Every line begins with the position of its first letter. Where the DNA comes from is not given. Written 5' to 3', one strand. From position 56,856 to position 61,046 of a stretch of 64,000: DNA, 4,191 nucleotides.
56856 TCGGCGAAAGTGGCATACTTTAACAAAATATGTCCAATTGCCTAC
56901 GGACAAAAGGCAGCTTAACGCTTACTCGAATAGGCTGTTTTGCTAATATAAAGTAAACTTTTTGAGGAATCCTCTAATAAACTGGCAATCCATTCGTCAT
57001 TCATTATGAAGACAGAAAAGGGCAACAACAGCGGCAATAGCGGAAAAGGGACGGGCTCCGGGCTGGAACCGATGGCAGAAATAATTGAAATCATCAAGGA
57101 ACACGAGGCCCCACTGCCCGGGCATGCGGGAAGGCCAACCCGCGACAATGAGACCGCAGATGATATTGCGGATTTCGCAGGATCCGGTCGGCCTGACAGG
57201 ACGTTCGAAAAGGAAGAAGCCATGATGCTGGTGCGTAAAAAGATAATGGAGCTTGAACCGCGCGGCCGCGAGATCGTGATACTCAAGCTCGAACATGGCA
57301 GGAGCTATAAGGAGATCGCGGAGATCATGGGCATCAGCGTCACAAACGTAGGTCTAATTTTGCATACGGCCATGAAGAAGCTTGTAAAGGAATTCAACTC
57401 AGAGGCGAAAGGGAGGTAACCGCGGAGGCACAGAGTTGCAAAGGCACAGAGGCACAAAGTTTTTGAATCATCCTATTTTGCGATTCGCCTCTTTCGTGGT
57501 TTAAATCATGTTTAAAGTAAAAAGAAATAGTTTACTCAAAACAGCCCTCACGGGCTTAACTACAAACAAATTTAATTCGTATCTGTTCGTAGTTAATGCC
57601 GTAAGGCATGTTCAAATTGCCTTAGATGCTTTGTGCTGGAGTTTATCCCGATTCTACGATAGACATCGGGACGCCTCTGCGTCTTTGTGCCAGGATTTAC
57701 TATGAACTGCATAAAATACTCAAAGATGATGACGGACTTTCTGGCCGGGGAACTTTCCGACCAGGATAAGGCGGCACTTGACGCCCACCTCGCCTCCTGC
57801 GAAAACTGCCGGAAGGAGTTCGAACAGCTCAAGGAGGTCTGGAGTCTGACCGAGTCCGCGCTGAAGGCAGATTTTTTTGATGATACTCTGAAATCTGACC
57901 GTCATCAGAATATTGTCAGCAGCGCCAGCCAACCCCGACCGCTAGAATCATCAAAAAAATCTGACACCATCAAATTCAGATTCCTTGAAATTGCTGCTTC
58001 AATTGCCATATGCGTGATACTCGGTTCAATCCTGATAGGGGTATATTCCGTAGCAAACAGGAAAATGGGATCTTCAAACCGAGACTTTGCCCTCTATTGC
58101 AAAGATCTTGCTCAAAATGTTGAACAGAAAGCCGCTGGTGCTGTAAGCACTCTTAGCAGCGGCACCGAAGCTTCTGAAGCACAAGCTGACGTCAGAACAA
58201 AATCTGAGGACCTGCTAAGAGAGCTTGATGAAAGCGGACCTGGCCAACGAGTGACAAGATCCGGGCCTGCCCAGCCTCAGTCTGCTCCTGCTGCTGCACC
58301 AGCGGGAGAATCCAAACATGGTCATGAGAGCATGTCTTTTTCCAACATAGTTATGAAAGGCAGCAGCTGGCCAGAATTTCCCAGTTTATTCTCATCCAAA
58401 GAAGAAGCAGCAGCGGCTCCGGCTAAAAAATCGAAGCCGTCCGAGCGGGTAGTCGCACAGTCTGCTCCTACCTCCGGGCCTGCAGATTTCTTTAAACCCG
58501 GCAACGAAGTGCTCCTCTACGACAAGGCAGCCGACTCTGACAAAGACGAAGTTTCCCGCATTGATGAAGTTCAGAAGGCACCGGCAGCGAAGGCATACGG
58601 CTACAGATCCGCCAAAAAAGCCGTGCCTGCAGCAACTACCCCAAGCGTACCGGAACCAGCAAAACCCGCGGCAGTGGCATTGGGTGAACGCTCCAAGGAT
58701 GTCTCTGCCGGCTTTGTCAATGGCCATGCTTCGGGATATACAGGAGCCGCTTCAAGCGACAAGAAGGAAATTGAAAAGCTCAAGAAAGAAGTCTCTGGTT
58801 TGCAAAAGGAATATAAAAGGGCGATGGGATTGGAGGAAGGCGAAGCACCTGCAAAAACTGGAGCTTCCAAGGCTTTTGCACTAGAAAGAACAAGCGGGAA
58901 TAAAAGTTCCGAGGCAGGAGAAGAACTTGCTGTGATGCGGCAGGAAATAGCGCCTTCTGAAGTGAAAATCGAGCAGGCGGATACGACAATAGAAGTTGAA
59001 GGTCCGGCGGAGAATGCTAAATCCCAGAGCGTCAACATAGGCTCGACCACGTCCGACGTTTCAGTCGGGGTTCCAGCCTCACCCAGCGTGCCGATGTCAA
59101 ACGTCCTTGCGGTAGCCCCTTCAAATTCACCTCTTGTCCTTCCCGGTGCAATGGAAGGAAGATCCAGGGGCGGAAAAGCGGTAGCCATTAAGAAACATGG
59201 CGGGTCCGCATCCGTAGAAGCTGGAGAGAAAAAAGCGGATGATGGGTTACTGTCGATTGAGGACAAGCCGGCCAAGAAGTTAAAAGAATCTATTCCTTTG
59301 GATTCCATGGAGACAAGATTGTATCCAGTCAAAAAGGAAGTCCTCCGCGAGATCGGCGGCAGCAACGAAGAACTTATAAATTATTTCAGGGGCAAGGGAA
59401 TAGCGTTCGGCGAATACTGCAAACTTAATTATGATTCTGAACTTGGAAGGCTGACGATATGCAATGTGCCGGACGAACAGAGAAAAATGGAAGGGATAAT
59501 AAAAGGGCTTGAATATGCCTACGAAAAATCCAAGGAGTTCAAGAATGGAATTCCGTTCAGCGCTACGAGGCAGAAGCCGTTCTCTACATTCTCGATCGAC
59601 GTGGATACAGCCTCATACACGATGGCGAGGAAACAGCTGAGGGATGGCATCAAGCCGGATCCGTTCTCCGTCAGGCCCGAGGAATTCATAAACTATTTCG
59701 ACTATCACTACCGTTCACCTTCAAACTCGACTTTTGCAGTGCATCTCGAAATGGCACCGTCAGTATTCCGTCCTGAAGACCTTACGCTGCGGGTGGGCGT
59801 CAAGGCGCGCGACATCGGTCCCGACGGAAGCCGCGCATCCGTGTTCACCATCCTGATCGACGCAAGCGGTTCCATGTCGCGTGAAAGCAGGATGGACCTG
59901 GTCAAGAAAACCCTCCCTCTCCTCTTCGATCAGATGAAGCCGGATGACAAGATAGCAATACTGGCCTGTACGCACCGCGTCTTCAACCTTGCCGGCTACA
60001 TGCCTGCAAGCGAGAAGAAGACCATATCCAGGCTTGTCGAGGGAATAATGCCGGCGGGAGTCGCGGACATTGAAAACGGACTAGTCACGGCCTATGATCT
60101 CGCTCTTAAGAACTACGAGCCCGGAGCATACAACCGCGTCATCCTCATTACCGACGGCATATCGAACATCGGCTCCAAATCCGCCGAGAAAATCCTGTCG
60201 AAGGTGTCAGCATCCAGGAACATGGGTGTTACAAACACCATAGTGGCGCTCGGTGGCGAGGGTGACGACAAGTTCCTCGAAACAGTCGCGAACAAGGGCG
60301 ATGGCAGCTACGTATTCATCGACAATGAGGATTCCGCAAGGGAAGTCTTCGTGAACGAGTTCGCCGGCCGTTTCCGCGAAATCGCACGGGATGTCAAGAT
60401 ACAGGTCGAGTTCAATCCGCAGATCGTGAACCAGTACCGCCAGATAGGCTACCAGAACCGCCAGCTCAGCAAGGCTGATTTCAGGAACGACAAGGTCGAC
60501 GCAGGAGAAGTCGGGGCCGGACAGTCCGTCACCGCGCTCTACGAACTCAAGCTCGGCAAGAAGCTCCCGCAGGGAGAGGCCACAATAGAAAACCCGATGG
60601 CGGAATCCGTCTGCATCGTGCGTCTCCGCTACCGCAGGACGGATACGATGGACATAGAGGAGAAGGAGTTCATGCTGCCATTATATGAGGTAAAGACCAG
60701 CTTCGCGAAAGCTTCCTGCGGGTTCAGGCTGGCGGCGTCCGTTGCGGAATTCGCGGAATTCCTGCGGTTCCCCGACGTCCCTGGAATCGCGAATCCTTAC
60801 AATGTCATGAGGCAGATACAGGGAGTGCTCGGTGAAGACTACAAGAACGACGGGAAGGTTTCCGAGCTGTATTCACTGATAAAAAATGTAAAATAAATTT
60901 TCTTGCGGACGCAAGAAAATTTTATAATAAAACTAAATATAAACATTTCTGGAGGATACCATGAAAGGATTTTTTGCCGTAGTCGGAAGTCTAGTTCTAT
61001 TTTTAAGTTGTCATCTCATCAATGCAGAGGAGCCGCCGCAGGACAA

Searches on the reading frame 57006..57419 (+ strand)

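Call 75: search_protein_families(library=pfam, proteins=[window:57006-57419:+], max_evalue=0.001)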
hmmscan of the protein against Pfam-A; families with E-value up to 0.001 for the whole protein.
window:57006-57419:+ (137 aa): 3 families
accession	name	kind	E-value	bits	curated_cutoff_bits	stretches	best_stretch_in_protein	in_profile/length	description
PF08281.18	Sigma70_r4_2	-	1.1e-12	47.8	25.7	1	75-126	3-54/54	Sigma-70, region 4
PF04545.22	Sigma70_r4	-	7.4e-09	35.4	24.1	1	82-126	4-48/50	Sigma-70, region 4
PF13518.12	HTH_28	-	0.00038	20.9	25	1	89-114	4-28/52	Helix-turn-helix domain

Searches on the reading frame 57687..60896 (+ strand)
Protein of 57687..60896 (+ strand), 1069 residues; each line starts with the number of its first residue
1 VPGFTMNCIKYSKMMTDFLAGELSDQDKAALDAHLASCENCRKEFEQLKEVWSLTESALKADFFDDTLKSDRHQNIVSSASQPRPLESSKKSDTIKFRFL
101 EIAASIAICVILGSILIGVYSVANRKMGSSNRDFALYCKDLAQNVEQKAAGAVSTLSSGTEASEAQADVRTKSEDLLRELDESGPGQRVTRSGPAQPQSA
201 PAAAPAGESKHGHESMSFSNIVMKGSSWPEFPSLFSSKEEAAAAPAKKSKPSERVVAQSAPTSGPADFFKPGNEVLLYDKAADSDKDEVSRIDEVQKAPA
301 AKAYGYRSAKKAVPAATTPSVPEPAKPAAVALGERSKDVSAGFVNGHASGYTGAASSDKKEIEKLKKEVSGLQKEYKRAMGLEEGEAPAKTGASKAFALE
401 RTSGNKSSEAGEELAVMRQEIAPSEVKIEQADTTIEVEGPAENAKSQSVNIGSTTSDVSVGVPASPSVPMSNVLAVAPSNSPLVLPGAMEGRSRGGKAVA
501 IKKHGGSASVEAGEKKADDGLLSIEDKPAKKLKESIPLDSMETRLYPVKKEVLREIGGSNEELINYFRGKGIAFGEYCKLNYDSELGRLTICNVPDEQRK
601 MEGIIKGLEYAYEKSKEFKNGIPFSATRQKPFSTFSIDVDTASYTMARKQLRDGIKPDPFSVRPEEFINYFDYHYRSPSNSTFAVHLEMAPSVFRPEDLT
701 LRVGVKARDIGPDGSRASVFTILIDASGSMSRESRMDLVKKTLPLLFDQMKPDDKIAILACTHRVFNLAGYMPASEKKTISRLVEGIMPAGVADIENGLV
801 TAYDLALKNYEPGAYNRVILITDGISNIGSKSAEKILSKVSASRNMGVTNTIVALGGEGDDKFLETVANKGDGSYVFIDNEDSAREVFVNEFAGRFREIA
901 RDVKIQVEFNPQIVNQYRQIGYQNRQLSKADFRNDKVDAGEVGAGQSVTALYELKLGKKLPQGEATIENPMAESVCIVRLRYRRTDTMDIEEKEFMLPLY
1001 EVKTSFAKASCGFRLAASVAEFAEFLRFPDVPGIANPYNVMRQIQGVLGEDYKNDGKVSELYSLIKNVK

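Call 75: search_protein_families(library=pfam, proteins=[window:57687-60896:+], max_evalue=0.001)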
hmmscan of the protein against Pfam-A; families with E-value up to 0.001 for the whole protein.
window:57687-60896:+ (1069 aa): 6 families
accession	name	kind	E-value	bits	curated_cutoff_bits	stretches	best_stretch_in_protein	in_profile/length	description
PF12034.13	YfbK_C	-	2.5e-39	135.8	25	1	897-1068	4-181/184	Uncharacterized protein YfbK, C-terminal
PF12450.13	vWF_A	-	3e-25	88.5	25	1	623-697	14-89/94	von Willebrand factor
PF00092.34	VWA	-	1.6e-11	45.2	23.8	1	722-881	4-164/174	von Willebrand factor type A domain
PF13768.12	VWA_3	-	2.5e-09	37.8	27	1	722-877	5-155/155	von Willebrand factor type A domain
PF13490.11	zf-HC2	-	5.5e-09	36.4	22.2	1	10-42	3-35/35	Putative zinc-finger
PF13519.12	VWA_2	-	9e-09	36.4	27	1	722-824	3-106/107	von Willebrand factor type A domain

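Call 76: find_homologous_proteins(query=window:57687-60896:+, max_evalue=1e-80)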
Query window:57687-60896:+ (1069 aa): 7 proteins with E <= 1e-80 among 8000 candidates.
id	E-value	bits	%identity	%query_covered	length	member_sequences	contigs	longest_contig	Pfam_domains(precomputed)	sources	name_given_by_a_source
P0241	0.0e+0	2342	100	100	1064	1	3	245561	PF12450.14,PF13768.13,PF13490.12,PF12034.14,PF00092.35,PF13519.13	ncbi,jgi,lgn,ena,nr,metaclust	ncbi:MAG TPA: hypothetical protein DET40_09470 [Lentisphaeria bacterium]|nr:MAG: hypothetical protei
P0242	0.0e+0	1014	38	18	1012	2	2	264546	PF12450.14,PF13768.13,PF13490.12,PF12034.14,PF00092.35,PF13519.13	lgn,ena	-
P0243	9.8e-284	962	73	47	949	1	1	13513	PF12450.14,PF13768.13,PF13490.12,PF12034.14,PF00092.35,PF13519.13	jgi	jgi:Ca-activated chloride channel family protein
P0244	4.3e-279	947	73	47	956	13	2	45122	PF12450.14,PF13768.13,PF13490.12,PF12034.14,PF00092.35,PF13519.13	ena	-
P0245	1.2e-278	945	73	47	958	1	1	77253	PF12450.14,PF13768.13,PF13490.12,PF12034.14,PF00092.35,PF13519.13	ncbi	-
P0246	3.4e-266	904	71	47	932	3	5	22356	PF12450.14,PF13768.13,PF12034.14,PF00092.35,PF13519.13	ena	-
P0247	5.1e-103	364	41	40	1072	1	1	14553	PF12450.14,PF13768.13,PF13490.12,PF12034.14,PF00092.35,PF13519.13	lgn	-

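Call 77: find_encoding_contigs(protein=P0245, flank=4000, max_places=1)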
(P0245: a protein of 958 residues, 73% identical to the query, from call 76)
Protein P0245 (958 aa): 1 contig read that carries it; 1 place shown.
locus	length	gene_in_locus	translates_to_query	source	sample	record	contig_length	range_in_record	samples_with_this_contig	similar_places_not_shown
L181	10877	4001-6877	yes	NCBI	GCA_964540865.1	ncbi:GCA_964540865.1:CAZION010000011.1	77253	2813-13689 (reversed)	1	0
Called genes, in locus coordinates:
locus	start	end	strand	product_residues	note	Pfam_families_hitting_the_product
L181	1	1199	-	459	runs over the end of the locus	PF03721:UDPG_MGDP_dh_N, PF00984:UDPG_MGDP_dh, PF03720:UDPG_MGDP_dh_C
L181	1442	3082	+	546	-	-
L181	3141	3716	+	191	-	PF04542:Sigma70_r2, PF08281:Sigma70_r4_2, PF04545:Sigma70_r4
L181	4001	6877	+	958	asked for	PF13490:zf-HC2 (weak), PF12450:vWF_A, PF00092:VWA, PF13519:VWA_2, PF13768:VWA_3 (weak), PF12034:YfbK_C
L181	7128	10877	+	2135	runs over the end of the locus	-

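Call 78: find_encoding_contigs(protein=P0242, flank=4000, max_places=1)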
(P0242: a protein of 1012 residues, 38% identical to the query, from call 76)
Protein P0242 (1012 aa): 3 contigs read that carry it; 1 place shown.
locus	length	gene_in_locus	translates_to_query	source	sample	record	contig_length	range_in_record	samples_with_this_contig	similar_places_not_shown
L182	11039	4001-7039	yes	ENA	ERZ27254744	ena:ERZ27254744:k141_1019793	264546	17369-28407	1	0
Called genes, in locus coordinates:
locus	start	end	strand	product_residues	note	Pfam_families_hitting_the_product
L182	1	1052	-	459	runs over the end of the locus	PF03721:UDPG_MGDP_dh_N, PF00984:UDPG_MGDP_dh, PF03720:UDPG_MGDP_dh_C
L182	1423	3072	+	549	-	PF07607:DUF1570 (faint)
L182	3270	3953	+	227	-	PF04542:Sigma70_r2, PF08281:Sigma70_r4_2, PF04545:Sigma70_r4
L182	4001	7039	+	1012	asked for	PF13490:zf-HC2 (weak), PF12450:vWF_A, PF00092:VWA, PF13519:VWA_2, PF13768:VWA_3, PF12034:YfbK_C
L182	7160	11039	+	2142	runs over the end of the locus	-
